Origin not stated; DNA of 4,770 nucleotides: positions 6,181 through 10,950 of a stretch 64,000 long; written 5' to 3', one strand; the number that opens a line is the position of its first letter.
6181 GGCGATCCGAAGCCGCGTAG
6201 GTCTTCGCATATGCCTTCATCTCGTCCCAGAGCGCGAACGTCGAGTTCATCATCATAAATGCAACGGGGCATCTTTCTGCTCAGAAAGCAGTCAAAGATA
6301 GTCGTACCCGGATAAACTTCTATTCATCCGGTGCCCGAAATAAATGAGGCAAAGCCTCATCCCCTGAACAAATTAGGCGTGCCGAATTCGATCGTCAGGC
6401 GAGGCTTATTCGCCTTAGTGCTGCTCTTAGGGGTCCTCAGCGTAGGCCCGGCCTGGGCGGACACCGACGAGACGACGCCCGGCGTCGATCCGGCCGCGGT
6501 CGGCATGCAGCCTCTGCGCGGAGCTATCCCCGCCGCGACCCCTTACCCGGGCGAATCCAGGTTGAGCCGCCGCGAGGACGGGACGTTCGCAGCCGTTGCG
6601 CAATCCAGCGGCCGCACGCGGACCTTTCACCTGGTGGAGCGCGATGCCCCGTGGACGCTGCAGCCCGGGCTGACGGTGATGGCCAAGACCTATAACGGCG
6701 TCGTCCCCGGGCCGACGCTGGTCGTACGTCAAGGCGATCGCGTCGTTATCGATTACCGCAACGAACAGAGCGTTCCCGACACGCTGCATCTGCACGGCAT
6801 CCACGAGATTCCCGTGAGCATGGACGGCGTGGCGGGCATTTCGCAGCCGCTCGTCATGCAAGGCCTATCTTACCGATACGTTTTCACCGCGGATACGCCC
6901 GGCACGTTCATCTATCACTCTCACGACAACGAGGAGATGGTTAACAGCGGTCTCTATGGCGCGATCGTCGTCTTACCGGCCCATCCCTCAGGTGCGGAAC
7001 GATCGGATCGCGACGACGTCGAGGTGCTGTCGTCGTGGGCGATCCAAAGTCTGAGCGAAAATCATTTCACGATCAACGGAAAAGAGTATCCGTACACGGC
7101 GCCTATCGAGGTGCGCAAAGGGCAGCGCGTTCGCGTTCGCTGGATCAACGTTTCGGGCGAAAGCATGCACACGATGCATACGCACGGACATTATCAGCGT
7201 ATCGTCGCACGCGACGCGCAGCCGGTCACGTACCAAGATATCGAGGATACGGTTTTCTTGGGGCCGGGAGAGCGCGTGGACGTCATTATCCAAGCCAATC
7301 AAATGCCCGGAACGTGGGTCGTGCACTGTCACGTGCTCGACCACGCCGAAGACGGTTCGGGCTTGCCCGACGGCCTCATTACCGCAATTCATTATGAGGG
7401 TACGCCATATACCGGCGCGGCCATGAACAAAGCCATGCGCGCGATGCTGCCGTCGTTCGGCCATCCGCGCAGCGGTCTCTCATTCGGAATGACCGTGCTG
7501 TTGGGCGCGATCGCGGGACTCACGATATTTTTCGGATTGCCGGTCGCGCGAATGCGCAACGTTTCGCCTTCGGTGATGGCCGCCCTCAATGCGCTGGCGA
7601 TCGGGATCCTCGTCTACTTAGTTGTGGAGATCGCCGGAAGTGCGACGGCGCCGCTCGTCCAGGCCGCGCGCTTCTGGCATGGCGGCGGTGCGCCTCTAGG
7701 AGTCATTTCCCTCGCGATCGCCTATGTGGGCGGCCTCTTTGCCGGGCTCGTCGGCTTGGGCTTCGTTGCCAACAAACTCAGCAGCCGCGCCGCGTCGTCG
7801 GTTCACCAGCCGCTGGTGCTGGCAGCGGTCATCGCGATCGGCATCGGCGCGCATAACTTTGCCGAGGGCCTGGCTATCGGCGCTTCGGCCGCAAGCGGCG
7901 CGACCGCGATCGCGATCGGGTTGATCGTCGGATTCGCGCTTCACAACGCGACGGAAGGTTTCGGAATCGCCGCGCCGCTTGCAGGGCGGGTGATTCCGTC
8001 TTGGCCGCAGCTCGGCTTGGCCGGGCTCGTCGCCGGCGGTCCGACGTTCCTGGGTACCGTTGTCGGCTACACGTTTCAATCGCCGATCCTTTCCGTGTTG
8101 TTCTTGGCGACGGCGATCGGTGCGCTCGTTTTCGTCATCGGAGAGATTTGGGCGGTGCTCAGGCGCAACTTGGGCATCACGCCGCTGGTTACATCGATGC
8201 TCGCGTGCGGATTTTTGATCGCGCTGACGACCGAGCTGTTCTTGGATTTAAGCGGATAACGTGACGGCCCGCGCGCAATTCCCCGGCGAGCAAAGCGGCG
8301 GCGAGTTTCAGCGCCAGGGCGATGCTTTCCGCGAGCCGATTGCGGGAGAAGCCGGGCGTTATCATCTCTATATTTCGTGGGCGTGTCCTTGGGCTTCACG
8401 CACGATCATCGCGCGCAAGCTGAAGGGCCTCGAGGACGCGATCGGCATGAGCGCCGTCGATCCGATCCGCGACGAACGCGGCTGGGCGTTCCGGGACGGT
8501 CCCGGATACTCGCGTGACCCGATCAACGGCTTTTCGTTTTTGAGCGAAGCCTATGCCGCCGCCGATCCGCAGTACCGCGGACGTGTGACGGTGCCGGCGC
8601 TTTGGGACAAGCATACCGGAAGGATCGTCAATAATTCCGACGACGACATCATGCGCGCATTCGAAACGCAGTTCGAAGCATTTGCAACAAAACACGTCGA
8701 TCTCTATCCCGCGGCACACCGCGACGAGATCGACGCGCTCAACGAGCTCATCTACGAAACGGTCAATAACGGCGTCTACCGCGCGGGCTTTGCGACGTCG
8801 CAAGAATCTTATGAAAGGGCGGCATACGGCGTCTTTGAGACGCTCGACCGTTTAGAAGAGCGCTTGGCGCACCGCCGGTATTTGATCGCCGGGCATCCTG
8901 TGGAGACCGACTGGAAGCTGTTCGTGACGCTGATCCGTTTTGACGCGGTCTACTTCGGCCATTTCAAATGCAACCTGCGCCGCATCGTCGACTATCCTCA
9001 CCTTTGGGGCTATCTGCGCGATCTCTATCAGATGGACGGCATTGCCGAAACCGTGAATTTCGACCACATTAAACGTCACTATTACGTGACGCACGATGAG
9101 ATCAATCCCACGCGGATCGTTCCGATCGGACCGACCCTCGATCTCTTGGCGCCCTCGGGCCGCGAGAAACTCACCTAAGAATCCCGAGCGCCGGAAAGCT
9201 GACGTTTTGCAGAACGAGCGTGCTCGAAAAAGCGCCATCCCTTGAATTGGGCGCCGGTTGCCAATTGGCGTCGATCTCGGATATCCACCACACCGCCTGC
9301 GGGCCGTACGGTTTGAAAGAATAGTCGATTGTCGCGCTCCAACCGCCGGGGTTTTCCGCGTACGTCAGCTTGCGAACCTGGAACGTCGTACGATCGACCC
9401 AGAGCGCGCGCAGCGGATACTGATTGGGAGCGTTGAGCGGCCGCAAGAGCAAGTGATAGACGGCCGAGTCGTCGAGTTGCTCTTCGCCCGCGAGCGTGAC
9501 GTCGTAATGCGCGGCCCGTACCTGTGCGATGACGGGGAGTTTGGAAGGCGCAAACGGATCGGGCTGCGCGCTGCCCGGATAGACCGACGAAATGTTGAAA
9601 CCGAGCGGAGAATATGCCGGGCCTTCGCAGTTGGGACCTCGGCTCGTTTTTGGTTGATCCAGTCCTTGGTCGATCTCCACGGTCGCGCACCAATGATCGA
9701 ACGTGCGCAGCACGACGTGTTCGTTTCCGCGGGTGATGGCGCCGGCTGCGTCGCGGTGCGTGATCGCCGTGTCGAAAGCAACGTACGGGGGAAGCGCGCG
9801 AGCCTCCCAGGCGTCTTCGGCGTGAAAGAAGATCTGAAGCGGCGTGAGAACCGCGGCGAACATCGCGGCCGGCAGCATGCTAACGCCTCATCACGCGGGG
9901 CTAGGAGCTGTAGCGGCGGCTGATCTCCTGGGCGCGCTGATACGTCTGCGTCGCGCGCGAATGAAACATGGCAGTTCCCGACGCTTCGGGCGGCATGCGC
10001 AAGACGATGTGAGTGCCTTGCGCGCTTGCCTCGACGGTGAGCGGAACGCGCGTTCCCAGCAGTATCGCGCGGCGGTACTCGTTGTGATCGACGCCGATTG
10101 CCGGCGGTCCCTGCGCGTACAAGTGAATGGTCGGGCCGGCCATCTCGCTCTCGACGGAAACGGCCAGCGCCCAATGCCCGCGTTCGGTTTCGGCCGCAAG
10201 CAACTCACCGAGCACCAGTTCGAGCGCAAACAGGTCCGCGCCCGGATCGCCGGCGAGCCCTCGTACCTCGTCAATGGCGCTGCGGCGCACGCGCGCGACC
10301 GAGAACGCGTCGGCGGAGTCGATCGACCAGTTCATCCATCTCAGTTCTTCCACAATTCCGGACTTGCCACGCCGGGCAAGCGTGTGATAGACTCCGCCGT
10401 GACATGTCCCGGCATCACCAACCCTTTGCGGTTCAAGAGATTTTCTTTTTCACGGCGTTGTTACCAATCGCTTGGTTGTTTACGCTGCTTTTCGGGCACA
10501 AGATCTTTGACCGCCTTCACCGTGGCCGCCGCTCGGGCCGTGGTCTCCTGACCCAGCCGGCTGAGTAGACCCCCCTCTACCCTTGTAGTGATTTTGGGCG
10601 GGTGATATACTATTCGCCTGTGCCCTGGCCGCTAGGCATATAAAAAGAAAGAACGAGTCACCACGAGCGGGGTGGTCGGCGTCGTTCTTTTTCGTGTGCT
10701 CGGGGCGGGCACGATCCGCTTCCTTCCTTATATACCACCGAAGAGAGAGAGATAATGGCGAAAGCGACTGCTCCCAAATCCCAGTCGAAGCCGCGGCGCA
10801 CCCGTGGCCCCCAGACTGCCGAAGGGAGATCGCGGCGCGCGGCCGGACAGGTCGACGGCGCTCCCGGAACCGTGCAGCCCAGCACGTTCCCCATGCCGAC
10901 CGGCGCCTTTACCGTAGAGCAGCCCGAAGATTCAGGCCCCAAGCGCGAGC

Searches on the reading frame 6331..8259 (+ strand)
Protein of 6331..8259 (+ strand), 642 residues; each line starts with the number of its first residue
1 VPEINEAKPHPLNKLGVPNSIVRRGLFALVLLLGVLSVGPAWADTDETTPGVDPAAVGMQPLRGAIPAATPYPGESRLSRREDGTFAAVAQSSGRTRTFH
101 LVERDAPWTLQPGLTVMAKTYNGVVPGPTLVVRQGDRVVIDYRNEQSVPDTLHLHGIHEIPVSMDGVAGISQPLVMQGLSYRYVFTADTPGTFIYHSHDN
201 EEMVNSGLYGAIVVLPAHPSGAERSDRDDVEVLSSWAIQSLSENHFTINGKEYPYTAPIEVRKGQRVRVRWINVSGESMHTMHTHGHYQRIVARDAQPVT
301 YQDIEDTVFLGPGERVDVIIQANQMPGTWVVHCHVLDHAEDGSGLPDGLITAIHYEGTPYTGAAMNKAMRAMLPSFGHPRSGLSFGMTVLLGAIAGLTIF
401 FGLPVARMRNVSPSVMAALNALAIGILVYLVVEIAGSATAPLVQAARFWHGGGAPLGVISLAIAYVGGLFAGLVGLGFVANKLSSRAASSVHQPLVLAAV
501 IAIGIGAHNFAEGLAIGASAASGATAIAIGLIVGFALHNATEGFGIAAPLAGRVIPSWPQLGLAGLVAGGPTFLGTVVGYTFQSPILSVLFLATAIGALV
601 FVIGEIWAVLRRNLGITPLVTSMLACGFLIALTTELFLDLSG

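Call 7: search_protein_families(library=pfam, proteins=[window:6331-8259:+], max_evalue=0.001)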
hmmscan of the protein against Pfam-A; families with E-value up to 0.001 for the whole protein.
window:6331-8259:+ (642 aa): 4 families
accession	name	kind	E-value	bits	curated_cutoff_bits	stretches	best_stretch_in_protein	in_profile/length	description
PF07732.21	Cu-oxidase_3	-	1.4e-31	109.4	21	2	109-216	8-116/119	Multicopper oxidase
PF07731.20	Cu-oxidase_2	-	9.2e-24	84.2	20.4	1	244-343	20-127/137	Multicopper oxidase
PF00394.28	Cu-oxidase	-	1.9e-14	54.5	21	1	241-336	34-135/157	Multicopper oxidase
PF02535.28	Zip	-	3.5e-08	33.5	35.1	1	488-601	168-284/323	ZIP Zinc transporter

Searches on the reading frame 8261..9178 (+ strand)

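Call 7: search_protein_families(library=pfam, proteins=[window:8261-9178:+], max_evalue=0.001)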
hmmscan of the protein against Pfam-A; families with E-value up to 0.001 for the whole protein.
window:8261-9178:+ (305 aa): 2 families
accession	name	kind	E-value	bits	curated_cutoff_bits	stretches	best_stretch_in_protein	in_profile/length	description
PF13410.11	GST_C_2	-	1.7e-13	50.9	24.9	1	181-253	1-68/69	Glutathione S-transferase, C-terminal domain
PF13409.12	GST_N_2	-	9.7e-09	36.2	25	1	41-137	1-70/70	Glutathione S-transferase, N-terminal domain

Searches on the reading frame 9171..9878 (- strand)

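Call 7: search_protein_families(library=pfam, proteins=[window:9171-9878:-], max_evalue=0.001)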
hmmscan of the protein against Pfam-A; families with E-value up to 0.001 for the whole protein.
window:9171-9878:- (235 aa): 1 family
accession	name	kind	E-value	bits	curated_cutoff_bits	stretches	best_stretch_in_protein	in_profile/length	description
PF17131.11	LolA_like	-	1.2e-06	28.7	30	1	122-176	68-123/184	Outer membrane lipoprotein-sorting protein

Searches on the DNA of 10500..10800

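Call 46: search_rna_families(source=window, start=10500, end=10800, threshold=evalue, max_evalue=10)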
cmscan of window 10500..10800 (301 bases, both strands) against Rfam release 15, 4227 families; matches with E-value up to 10: 2.
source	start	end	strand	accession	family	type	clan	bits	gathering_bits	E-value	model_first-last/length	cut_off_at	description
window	10698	10722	+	RF01702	Cyano-2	Gene; sRNA;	-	13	40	0.41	163-187/204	no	Cyano-2 RNA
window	10542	10554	+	RF02216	ZNFX1-AS1_2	Gene; lncRNA;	-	10.3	45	3.3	81-93/93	no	ZNFX1 antisense RNA 1 conserved region 2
